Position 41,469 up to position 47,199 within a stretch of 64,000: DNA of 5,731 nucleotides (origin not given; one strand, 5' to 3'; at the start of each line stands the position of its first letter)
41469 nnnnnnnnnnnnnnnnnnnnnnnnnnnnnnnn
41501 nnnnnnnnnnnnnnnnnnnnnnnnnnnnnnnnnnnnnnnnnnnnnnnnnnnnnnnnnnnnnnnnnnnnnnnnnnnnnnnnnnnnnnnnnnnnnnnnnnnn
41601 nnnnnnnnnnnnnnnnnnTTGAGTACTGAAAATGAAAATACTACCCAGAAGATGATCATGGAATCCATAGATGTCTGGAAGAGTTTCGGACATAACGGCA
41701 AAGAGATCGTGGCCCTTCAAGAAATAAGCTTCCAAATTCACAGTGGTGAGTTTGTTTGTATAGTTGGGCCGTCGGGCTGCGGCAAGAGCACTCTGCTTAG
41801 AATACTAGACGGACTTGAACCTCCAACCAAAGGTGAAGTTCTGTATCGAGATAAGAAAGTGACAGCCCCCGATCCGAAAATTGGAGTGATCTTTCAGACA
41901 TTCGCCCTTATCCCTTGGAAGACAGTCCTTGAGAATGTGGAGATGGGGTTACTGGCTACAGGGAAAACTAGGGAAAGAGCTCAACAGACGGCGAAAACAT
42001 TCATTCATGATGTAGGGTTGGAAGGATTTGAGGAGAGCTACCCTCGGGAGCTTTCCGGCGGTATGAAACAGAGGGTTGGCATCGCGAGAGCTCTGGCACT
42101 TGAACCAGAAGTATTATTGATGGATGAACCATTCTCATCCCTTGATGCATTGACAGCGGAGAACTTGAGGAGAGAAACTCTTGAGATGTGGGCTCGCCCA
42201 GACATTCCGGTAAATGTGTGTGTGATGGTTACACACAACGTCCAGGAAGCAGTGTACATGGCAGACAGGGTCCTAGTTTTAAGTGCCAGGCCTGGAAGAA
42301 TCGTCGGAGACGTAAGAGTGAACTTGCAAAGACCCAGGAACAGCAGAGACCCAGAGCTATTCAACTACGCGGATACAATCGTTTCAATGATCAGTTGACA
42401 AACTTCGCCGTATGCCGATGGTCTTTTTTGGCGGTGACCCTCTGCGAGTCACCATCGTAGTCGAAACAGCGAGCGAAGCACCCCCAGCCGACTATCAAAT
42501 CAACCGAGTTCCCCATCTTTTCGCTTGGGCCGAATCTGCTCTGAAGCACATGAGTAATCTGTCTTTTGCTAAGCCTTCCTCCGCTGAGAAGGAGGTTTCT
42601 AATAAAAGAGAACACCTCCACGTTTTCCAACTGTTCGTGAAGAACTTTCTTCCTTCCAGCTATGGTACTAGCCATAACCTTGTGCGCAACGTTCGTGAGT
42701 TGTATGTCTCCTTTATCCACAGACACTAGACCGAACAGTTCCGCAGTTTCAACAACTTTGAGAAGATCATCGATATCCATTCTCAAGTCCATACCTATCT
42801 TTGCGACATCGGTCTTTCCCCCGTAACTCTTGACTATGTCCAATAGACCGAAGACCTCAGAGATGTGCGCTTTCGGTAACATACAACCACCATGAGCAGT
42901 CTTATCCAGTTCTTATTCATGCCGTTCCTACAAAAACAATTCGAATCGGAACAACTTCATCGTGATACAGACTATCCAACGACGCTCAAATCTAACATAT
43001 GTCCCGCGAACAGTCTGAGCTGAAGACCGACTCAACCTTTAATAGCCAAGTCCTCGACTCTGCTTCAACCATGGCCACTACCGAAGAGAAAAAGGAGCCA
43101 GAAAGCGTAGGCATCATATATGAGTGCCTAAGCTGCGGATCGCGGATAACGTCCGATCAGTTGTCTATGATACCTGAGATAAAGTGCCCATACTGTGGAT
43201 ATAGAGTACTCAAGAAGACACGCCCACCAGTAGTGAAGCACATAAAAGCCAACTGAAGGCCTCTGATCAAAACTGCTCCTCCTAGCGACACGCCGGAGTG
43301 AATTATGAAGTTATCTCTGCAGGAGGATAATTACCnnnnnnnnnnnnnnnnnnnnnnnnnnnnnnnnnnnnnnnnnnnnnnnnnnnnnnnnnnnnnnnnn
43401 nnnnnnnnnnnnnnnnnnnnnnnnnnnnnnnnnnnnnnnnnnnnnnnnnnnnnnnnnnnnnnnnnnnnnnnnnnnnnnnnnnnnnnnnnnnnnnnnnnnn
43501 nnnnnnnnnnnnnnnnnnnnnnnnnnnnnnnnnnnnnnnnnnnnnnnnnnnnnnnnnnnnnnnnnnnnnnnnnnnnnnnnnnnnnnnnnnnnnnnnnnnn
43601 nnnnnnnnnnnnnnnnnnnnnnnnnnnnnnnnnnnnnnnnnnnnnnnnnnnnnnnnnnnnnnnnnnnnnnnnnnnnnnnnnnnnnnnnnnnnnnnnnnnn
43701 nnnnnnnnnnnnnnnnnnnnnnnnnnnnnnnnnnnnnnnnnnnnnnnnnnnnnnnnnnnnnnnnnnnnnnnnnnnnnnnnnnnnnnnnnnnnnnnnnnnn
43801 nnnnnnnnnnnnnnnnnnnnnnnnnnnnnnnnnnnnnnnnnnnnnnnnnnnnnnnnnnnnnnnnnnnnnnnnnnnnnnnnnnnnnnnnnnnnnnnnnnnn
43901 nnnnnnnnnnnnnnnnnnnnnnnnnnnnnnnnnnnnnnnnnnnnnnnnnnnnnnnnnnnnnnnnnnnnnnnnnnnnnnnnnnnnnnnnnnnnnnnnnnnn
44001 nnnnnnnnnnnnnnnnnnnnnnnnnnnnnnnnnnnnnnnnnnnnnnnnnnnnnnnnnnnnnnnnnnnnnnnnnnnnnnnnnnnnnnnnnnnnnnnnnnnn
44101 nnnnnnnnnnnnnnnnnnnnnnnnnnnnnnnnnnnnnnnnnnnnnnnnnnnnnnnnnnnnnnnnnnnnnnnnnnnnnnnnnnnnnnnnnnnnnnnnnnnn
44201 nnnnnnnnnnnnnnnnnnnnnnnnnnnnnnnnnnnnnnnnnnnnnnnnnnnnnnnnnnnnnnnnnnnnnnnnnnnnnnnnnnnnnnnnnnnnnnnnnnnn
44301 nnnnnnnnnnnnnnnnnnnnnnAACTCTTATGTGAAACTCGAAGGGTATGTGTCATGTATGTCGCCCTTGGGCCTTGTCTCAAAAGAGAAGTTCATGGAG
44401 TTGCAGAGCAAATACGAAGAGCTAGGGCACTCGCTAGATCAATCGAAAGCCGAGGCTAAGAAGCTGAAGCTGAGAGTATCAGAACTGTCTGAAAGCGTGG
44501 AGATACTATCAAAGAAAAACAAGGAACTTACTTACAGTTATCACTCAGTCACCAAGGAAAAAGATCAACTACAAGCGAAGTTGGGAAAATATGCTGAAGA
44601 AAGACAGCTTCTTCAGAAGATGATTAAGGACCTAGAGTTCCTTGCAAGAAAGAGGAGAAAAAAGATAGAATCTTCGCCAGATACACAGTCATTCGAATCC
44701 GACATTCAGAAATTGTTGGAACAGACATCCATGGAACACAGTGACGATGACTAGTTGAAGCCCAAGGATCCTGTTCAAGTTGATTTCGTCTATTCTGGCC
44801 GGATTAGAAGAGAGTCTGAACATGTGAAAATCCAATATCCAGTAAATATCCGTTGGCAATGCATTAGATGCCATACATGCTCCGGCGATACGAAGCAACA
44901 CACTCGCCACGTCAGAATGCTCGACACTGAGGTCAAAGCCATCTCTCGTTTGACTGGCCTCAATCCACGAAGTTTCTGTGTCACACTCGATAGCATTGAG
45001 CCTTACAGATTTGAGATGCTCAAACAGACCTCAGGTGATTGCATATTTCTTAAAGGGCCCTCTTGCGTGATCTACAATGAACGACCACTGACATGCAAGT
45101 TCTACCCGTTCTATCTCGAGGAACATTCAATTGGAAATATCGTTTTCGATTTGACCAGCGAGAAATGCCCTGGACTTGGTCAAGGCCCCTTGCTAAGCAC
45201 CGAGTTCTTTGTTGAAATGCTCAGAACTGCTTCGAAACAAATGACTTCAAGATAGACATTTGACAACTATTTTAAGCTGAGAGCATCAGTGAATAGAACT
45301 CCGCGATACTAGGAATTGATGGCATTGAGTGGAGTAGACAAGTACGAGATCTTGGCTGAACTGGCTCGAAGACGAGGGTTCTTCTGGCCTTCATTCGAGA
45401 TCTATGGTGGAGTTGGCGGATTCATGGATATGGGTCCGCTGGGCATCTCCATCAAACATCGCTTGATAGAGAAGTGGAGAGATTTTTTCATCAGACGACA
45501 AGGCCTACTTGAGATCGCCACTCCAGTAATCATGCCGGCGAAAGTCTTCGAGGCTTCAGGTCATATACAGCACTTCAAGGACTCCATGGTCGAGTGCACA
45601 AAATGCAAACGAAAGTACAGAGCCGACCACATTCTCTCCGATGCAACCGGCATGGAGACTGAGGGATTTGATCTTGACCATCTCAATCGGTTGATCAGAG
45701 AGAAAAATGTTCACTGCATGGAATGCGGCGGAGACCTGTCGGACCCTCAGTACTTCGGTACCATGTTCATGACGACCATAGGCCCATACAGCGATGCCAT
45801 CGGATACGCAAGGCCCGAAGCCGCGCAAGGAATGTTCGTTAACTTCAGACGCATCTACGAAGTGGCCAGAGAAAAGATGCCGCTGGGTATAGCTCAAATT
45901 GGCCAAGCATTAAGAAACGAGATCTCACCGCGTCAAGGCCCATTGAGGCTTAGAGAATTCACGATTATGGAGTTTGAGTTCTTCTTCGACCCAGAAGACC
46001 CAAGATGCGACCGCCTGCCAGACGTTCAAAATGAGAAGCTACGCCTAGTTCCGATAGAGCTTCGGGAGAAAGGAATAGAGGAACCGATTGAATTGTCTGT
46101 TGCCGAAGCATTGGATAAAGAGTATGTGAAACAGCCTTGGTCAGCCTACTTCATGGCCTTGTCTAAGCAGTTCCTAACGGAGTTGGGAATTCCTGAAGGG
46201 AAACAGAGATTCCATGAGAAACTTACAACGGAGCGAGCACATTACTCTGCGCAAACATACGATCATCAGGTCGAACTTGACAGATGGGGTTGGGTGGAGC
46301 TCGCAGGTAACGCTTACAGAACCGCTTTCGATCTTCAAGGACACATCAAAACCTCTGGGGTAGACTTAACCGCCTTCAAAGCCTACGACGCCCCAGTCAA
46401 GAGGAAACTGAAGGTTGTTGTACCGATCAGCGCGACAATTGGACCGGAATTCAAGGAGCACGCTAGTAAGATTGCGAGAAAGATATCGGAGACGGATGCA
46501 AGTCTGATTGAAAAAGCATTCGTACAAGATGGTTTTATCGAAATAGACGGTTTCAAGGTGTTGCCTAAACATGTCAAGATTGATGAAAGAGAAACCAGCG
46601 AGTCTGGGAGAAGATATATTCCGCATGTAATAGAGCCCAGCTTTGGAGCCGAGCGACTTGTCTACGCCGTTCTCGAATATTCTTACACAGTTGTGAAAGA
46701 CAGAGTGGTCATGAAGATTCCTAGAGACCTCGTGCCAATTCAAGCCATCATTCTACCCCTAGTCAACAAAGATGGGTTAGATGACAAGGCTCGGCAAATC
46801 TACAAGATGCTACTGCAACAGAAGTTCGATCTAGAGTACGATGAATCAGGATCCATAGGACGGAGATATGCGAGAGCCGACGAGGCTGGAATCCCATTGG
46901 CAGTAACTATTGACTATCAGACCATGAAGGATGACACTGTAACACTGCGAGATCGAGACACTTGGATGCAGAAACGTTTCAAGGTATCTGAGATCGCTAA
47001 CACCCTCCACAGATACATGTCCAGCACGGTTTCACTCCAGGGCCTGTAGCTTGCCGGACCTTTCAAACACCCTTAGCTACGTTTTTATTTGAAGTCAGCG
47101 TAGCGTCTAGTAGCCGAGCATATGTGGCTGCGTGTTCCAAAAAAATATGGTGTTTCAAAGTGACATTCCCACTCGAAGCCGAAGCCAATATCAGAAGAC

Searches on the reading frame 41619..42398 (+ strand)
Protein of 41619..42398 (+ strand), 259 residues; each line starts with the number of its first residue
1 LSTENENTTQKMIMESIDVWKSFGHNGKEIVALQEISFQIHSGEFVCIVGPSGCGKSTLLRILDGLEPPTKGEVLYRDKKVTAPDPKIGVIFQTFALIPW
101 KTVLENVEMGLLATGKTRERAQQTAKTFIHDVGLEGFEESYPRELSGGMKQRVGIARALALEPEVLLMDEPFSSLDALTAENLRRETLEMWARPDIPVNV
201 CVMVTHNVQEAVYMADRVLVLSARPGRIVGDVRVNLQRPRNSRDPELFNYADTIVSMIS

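Call 38: search_protein_families(library=pfam, proteins=[window:41619-42398:+], max_evalue=0.001)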
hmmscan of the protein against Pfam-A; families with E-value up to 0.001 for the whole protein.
window:41619-42398:+ (259 aa): 4 families
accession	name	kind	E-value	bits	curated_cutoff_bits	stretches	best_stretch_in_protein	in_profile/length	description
PF00005.33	ABC_tran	-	1.5e-35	123.2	25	1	33-172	1-136/137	ABC transporter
PF13304.12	AAA_21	-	5e-08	33.8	27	0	45-66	1-22/304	AAA domain, putative AbiEii toxin, Type IV TA system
PF03193.22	RsgA_GTPase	-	0.00025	21.4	30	1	11-65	76-128/174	RsgA GTPase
PF13476.12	AAA_23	-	0.00066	20.8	27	0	34-62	13-38/201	AAA domain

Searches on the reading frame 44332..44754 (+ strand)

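Call 38: search_protein_families(library=pfam, proteins=[window:44332-44754:+], max_evalue=0.001)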
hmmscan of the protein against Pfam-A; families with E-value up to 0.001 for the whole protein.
window:44332-44754:+ (140 aa): 2 families
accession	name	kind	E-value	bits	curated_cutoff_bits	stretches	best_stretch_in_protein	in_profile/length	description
PF04977.20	DivIC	-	0.00027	21.1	28.9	0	10-68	8-67/80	Septum formation initiator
PF08614.16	ATG16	-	0.00053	20.7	33.7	1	18-101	73-156/200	Autophagy protein 16 (ATG16)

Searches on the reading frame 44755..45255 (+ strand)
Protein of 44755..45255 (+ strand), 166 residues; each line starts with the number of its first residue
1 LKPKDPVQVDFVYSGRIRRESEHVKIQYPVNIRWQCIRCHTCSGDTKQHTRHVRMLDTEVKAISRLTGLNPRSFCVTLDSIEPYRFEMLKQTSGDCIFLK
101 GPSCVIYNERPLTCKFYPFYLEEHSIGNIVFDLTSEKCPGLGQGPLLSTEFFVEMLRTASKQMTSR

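Call 38: search_protein_families(library=pfam, proteins=[window:44755-45255:+], max_evalue=0.001)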
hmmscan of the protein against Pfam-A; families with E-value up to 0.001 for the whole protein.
window:44755-45255:+ (166 aa): 1 family
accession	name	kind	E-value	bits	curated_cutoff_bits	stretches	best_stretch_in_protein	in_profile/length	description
PF03692.20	CxxCxxCC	-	1.1e-06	29.6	23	1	35-122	1-73/85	Putative zinc- or iron-chelating domain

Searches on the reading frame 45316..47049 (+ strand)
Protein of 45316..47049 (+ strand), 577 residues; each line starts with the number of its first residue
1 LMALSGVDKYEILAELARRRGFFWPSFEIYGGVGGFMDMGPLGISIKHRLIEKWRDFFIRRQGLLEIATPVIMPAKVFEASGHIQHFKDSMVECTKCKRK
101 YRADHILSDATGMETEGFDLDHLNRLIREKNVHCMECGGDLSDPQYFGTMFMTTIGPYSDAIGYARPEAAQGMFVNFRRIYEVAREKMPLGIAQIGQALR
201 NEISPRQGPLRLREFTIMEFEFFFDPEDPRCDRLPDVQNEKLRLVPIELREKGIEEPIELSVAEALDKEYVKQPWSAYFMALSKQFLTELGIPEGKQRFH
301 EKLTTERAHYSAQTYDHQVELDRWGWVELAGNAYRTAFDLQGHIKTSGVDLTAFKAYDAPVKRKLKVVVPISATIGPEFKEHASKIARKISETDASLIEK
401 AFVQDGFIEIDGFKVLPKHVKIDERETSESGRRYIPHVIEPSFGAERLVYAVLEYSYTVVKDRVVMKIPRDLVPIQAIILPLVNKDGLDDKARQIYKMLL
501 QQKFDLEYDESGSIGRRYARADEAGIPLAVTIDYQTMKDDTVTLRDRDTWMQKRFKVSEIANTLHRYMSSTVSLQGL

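Call 38: search_protein_families(library=pfam, proteins=[window:45316-47049:+], max_evalue=0.001)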
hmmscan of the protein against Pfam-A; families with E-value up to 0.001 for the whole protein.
window:45316-47049:+ (577 aa): 2 families
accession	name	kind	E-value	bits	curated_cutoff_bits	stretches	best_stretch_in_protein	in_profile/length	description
PF03129.25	HGTP_anticodon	-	5.6e-22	78.1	21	1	476-564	1-91/94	Anticodon binding domain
PF00587.30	tRNA-synt_2b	-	7.7e-07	29.8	29.3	1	166-454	14-177/179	tRNA synthetase class II core domain (G, H, P, S and T)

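Call 77: find_homologous_proteins(query=window:45316-47049:+, max_evalue=1e-50)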
Query window:45316-47049:+ (577 aa): 7932 proteins with E <= 1e-50 among 8000 candidates; the best 120 are listed.
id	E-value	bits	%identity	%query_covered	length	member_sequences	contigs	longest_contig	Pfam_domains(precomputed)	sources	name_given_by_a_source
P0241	0.0e+0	1145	99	88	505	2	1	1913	PF03129.26,PF00587.31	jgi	jgi:glycyl-tRNA synthetase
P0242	0.0e+0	1099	79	100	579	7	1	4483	PF03129.26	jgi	jgi:glycyl-tRNA synthetase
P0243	0.0e+0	1092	79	98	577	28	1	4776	PF03129.26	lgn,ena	-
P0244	0.0e+0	1090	79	98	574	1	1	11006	PF03129.26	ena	-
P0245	0.0e+0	1089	79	98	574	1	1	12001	PF03129.26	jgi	-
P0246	0.0e+0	1053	76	100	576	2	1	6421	PF03129.26,PF00587.31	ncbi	-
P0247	0.0e+0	1030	74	99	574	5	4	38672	PF03129.26,PF00587.31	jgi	-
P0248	1.1e-254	864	61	99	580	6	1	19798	PF03129.26,PF00587.31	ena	-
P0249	3.2e-254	863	61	99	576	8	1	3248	PF03129.26,PF00587.31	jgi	-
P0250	1.3e-253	861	61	99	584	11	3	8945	PF03129.26,PF00587.31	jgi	-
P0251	2.3e-253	860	62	98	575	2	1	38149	PF03129.26,PF00587.31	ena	-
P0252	5.7e-252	855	61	99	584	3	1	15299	PF03129.26,PF00587.31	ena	-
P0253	3.0e-251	853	61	99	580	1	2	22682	PF03129.26,PF00587.31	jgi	-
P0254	6.7e-251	852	62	99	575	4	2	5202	PF03129.26,PF00587.31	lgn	-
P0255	3.9e-250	849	61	98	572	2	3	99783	PF03129.26,PF00587.31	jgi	-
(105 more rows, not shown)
